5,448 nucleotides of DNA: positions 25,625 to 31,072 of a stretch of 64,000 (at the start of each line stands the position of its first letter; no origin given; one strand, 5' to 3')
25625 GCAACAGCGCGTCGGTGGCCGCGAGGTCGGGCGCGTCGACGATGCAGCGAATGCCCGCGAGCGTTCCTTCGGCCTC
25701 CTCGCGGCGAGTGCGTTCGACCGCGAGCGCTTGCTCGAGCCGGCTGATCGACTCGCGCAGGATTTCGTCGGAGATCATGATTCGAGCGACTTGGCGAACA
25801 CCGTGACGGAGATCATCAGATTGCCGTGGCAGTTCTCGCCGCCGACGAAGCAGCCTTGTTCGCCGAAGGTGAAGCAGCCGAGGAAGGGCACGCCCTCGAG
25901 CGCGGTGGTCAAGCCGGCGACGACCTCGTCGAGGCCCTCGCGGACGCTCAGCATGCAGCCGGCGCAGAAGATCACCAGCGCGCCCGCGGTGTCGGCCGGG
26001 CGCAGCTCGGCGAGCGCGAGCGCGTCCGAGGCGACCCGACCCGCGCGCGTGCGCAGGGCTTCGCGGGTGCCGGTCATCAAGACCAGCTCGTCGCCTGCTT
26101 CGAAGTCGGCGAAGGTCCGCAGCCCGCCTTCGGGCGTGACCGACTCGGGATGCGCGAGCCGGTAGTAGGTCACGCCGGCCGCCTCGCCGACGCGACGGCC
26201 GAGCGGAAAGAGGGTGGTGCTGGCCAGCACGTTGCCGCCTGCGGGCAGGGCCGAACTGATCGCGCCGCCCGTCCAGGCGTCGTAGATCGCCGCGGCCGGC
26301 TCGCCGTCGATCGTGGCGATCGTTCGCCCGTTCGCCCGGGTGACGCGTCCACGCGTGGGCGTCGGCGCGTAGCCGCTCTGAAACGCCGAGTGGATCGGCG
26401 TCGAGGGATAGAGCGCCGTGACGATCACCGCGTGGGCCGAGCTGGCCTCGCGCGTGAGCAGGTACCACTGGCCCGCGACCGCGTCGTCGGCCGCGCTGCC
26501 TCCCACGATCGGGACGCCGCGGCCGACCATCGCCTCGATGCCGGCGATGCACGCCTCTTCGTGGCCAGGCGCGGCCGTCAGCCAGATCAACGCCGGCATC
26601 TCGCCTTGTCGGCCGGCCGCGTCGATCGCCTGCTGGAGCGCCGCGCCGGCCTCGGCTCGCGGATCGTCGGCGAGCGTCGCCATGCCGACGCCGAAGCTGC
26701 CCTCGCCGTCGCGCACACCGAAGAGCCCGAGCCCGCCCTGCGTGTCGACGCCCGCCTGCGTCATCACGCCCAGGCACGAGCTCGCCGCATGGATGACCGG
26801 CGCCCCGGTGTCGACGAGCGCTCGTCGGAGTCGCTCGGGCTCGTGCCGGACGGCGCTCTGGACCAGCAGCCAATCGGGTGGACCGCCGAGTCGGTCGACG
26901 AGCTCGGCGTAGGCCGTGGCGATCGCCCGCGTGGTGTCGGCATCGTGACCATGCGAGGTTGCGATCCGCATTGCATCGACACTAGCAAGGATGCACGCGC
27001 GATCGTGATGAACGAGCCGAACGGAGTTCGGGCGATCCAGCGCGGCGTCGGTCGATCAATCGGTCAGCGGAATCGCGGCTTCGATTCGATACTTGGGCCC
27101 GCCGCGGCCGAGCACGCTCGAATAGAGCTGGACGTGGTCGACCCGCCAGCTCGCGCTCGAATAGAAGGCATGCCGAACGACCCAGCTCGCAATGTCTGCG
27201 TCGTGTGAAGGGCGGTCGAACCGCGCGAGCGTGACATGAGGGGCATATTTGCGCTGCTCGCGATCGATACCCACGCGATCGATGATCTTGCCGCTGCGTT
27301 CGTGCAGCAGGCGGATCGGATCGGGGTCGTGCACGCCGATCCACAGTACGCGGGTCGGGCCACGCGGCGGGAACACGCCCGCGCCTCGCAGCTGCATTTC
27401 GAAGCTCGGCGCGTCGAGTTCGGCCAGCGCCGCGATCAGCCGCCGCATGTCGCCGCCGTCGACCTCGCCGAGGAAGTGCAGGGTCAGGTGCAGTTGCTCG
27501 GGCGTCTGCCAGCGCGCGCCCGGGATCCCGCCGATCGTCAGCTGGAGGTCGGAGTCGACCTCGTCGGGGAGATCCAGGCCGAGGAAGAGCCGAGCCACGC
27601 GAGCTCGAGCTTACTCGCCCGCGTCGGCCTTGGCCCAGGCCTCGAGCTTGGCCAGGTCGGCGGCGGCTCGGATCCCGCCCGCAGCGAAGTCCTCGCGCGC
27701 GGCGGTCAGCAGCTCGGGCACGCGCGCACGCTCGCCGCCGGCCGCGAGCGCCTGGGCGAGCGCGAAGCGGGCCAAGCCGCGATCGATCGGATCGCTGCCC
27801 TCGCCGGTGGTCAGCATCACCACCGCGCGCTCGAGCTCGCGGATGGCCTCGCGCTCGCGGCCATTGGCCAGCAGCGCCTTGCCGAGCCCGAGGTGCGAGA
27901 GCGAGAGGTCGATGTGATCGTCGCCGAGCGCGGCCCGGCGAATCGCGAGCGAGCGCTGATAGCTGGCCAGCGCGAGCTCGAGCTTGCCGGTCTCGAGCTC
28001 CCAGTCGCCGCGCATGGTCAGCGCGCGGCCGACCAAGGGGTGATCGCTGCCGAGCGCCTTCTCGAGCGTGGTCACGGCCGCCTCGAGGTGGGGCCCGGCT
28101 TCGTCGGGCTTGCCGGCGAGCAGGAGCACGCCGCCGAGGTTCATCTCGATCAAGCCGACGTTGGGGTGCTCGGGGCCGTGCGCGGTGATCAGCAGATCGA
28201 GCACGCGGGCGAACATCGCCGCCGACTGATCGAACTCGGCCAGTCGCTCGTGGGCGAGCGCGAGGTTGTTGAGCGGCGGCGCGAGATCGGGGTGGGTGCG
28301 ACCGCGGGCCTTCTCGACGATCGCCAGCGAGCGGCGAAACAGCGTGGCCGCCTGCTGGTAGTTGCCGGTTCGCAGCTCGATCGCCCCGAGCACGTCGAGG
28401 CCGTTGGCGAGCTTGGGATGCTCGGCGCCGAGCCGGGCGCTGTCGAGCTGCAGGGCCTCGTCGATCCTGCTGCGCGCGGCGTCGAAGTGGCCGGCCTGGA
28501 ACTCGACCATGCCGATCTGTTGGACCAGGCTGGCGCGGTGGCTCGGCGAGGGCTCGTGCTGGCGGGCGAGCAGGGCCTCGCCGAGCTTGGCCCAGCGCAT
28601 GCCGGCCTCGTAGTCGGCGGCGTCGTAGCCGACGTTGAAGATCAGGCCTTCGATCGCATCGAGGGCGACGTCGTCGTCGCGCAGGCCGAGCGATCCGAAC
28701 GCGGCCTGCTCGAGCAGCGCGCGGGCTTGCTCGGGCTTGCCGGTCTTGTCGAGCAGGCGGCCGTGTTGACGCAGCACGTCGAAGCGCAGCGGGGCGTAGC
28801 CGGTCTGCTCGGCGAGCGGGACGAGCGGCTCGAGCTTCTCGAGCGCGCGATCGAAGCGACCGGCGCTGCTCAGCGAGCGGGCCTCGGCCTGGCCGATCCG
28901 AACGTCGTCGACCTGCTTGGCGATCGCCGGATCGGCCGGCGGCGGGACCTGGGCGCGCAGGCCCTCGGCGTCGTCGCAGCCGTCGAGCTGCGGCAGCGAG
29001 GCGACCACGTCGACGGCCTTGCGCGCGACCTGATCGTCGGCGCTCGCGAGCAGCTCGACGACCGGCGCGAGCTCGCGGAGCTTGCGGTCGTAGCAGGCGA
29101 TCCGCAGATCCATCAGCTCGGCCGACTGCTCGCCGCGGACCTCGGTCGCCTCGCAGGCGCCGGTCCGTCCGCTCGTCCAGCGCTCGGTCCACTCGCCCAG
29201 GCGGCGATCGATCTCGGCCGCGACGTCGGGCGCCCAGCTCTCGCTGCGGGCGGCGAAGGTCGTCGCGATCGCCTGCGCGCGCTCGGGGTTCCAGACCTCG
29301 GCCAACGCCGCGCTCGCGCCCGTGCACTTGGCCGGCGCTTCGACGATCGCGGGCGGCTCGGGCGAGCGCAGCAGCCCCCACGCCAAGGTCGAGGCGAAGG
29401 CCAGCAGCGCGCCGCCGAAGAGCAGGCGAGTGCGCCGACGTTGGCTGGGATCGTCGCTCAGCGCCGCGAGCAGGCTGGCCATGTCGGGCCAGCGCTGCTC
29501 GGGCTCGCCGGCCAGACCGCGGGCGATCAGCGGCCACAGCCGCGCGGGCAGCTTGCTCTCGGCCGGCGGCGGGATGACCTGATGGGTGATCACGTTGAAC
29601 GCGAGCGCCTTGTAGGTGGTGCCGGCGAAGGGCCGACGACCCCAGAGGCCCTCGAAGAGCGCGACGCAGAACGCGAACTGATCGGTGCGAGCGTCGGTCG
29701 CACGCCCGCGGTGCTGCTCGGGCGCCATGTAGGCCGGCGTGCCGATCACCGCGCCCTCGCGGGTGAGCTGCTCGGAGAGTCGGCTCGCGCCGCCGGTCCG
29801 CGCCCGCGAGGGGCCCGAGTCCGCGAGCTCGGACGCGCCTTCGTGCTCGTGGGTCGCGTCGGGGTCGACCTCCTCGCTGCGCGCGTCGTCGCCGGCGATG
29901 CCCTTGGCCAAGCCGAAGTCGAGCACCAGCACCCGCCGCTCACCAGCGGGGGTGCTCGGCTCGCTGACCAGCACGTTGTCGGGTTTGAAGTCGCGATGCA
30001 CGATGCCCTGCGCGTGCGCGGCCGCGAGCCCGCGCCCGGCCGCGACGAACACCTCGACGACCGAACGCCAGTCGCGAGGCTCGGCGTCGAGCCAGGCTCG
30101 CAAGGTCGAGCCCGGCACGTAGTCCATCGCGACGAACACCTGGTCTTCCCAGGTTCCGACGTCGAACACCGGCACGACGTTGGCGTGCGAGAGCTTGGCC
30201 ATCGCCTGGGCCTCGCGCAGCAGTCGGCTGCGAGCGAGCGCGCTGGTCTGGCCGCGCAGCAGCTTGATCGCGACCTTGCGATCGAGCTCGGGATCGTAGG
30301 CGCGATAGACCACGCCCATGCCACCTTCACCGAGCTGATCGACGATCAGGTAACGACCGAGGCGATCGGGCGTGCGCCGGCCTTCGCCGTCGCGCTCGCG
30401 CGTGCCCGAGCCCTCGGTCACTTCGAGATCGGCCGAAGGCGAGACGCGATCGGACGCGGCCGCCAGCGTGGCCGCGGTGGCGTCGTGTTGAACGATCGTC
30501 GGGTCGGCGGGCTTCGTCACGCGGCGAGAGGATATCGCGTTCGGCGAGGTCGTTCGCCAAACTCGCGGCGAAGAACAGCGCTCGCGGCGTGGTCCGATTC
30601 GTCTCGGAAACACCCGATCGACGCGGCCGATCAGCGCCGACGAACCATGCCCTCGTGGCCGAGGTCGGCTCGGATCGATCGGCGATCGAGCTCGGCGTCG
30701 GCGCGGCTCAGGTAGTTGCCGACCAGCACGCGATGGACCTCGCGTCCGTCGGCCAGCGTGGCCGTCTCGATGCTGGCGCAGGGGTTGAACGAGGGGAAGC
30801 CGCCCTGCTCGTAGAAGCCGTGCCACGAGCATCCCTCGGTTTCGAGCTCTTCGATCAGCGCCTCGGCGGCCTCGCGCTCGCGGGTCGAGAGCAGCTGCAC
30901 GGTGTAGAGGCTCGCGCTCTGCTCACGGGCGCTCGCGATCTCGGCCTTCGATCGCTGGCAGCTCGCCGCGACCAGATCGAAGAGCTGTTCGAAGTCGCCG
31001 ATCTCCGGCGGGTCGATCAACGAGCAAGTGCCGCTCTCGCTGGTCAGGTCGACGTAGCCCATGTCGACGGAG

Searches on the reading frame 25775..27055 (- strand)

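Call 14: search_protein_families(library=pfam, proteins=[window:25775-27055:-], max_evalue=0.0001)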
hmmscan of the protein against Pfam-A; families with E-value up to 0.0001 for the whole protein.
window:25775-27055:- (426 aa): 2 families
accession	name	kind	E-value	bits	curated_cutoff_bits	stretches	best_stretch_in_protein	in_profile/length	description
PF08495.15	FIST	-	3.3e-23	83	23.2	1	68-252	8-189/189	FIST N domain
PF10442.14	FIST_C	-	1.2e-20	74.4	28.5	1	274-401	13-130/131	FIST C domain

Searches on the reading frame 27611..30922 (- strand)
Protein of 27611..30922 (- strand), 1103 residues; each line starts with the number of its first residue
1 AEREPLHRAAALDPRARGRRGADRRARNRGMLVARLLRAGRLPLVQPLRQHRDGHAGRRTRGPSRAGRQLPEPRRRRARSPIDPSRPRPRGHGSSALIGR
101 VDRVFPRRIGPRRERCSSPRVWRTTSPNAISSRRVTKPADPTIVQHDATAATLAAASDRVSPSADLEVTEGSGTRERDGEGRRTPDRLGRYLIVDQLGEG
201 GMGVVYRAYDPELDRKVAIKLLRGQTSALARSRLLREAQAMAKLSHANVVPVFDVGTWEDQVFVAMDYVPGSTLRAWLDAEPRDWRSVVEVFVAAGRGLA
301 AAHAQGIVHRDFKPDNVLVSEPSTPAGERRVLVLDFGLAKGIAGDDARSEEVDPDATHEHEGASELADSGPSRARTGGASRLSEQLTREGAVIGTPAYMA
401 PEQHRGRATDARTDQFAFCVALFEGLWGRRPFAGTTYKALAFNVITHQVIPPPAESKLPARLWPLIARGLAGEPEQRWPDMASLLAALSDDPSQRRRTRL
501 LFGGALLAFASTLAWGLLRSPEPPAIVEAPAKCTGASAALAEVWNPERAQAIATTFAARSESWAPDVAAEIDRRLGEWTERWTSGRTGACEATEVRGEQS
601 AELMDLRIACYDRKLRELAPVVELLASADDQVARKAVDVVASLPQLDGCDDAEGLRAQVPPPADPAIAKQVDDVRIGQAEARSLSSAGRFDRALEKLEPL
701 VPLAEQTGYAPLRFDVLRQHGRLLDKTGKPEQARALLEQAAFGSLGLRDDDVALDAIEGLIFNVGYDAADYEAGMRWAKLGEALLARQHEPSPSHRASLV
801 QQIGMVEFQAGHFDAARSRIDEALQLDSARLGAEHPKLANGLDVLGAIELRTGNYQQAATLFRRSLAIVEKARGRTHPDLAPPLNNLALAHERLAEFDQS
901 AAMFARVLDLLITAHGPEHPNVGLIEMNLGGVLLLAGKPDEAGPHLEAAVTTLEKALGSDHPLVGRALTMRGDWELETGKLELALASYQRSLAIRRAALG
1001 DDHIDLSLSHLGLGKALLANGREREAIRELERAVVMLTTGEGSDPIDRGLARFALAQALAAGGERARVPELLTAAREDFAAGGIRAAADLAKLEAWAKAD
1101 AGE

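Call 14: search_protein_families(library=pfam, proteins=[window:27611-30922:-], max_evalue=0.0001)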
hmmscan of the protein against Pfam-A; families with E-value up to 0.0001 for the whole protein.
window:27611-30922:- (1103 aa): 12 families
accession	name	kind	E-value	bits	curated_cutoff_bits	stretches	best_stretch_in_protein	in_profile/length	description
PF13424.12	TPR_12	-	3.3e-51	171.8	30.1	5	925-997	5-77/77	Tetratricopeptide repeat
PF00069.31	Pkinase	-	3.8e-33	115.4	31.7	2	193-346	3-152/263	Protein kinase domain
PF13374.12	TPR_10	-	7.6e-28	96.1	27.5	1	842-879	5-42/42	Tetratricopeptide repeat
PF07714.23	PK_Tyr_Ser-Thr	-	6.2e-27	95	23.1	1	195-348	5-158/258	Protein tyrosine and serine/threonine kinase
PF07719.23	TPR_2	-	5.3e-17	60.9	27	0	840-869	2-31/34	Tetratricopeptide repeat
PF24885.1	TPR_NPHP3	-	8.5e-15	55.2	100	1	794-906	96-208/239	Nephrocystin-3 TPR domain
PF13432.12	TPR_16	-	2e-13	50.9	32.7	0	946-994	13-60/65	Tetratricopeptide repeat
PF13181.12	TPR_8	-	7.9e-10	38.5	25.7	0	720-740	7-27/34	Tetratricopeptide repeat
PF00515.34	TPR_1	-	2.5e-09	37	27.8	0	845-868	7-30/34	Tetratricopeptide repeat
PF13176.12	TPR_7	-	9e-08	32.1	27.9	0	845-874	5-34/36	Tetratricopeptide repeat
PF13428.12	TPR_14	-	2.8e-07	31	23.5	0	1011-1035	5-29/44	Tetratricopeptide repeat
PF17874.7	TPR_MalT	-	2e-06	27.8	45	0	886-1039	45-193/336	MalT-like TPR region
